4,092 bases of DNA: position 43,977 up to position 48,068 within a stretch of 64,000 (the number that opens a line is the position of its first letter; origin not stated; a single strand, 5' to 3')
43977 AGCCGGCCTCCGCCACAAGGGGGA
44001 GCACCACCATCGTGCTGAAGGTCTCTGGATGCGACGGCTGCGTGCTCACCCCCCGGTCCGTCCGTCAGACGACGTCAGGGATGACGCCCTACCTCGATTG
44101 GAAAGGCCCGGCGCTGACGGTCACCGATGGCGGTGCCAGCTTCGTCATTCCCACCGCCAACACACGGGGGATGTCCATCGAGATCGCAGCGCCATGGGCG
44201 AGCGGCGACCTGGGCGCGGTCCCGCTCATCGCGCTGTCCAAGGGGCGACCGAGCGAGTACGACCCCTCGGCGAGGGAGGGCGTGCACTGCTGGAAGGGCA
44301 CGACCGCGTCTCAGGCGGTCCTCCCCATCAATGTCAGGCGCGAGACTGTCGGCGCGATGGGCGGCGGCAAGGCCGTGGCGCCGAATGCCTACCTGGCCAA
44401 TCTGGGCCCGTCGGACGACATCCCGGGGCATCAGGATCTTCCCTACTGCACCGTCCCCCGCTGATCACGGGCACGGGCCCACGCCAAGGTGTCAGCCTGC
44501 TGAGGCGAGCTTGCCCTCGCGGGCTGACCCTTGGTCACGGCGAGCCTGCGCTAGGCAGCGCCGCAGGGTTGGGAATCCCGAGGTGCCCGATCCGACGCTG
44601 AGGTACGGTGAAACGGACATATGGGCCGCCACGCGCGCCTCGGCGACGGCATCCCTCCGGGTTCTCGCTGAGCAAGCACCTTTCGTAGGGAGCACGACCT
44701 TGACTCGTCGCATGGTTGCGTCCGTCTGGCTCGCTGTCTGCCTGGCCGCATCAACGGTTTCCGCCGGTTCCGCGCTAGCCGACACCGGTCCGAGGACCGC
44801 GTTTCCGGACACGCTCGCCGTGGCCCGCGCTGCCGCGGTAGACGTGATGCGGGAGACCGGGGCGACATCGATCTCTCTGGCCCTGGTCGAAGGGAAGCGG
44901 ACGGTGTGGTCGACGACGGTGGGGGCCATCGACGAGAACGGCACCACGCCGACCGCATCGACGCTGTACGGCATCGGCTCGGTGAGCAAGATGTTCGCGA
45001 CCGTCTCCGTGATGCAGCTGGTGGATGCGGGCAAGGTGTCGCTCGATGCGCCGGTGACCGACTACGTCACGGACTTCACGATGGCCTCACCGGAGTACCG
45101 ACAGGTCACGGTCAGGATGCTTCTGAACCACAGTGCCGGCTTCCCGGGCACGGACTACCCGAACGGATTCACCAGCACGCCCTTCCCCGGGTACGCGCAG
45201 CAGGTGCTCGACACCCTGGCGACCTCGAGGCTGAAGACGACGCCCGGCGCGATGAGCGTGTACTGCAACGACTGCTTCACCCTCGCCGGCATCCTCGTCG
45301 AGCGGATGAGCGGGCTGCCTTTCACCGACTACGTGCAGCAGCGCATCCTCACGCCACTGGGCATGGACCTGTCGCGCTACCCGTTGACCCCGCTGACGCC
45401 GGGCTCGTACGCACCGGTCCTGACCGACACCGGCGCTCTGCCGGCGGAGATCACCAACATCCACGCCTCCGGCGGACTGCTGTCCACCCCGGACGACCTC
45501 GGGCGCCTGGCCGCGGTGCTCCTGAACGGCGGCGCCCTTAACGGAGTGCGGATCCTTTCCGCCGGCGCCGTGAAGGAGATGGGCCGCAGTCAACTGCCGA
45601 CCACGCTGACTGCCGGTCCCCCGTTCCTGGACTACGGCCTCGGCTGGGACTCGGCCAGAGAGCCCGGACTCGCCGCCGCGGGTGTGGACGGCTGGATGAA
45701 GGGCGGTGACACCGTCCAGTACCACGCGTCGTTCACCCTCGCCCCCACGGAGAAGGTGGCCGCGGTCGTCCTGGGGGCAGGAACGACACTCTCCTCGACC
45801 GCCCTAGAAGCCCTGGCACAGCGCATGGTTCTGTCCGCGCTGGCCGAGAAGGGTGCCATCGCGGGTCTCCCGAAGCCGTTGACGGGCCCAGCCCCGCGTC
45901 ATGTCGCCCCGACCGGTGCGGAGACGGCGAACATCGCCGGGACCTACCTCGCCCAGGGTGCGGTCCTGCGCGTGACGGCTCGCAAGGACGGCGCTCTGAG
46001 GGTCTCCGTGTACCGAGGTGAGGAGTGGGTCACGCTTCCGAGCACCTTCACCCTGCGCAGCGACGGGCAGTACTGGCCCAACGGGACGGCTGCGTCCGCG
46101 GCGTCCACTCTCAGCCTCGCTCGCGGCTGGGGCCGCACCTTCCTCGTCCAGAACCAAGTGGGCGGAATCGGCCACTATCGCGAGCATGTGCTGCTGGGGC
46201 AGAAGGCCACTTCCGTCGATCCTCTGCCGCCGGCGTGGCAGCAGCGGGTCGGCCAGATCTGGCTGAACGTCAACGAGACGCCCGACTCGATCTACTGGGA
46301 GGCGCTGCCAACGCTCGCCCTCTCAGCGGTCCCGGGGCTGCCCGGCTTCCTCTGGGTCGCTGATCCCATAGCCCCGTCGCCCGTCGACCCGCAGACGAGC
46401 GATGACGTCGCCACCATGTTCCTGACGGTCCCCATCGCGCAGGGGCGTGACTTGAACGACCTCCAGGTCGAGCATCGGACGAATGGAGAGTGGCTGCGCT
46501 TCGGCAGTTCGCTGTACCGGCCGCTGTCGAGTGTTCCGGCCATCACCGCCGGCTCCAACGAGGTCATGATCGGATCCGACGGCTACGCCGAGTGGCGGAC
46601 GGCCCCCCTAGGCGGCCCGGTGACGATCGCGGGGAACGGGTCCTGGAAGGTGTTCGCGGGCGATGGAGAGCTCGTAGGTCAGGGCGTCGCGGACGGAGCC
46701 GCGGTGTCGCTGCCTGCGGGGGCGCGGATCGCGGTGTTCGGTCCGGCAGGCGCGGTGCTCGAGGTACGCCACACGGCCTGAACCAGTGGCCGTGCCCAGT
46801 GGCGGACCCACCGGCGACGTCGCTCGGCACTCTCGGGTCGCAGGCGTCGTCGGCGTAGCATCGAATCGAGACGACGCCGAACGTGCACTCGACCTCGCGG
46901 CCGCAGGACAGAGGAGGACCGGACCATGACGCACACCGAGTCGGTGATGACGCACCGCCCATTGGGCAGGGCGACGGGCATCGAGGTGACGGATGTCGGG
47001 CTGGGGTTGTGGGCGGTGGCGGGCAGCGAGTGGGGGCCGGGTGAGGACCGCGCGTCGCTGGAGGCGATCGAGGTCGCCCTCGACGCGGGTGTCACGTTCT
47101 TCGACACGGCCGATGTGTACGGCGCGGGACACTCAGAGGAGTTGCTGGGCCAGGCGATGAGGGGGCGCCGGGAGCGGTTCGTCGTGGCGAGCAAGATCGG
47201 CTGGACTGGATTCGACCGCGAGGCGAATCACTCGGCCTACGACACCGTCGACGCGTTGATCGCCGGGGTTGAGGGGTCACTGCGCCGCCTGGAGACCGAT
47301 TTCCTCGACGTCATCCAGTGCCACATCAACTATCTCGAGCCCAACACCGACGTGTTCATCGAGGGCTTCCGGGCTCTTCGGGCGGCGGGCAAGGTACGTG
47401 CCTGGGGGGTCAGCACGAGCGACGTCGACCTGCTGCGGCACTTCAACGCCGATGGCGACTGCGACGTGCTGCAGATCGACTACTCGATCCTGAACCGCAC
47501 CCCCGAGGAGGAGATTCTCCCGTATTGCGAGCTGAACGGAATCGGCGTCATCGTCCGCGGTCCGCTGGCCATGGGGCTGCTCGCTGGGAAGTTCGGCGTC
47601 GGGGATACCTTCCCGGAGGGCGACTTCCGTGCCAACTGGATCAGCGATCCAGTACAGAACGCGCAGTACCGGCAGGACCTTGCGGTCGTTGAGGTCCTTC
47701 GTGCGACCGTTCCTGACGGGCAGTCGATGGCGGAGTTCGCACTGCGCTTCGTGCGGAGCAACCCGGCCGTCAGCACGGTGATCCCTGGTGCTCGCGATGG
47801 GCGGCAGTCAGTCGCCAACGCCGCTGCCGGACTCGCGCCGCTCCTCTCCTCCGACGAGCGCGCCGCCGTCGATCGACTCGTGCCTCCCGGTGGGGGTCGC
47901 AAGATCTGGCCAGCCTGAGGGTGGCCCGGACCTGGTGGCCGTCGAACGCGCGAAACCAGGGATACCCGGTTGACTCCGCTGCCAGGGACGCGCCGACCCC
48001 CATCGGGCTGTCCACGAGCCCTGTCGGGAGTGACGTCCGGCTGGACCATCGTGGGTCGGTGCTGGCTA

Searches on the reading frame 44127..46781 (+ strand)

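Call 49: search_protein_families(library=pfam, proteins=[window:44127-46781:+], max_evalue=0.0001)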
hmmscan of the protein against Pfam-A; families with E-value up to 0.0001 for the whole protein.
window:44127-46781:+ (884 aa): 1 family
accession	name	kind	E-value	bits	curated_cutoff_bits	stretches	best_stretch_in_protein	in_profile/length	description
PF00144.29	Beta-lactamase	-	4e-51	174.6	27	1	239-553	7-311/329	Beta-lactamase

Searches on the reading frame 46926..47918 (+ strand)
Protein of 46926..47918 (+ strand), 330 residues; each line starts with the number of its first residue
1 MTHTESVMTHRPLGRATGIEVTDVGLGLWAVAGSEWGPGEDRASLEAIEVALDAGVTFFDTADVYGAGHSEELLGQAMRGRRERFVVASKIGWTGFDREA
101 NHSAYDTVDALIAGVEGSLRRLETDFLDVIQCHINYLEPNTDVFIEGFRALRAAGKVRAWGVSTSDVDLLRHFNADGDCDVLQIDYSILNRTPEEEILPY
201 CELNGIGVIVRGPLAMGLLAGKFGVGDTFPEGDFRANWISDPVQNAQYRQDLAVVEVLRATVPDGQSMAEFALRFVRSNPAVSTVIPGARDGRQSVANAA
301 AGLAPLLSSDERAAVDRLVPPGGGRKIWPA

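Call 49: search_protein_families(library=pfam, proteins=[window:46926-47918:+], max_evalue=0.0001)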
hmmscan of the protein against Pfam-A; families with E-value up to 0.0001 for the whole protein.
window:46926-47918:+ (330 aa): 1 family
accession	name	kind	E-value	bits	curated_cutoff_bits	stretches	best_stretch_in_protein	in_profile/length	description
PF00248.27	Aldo_ket_red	-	4.9e-52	177.2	24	1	24-318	2-289/291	Aldo/keto reductase family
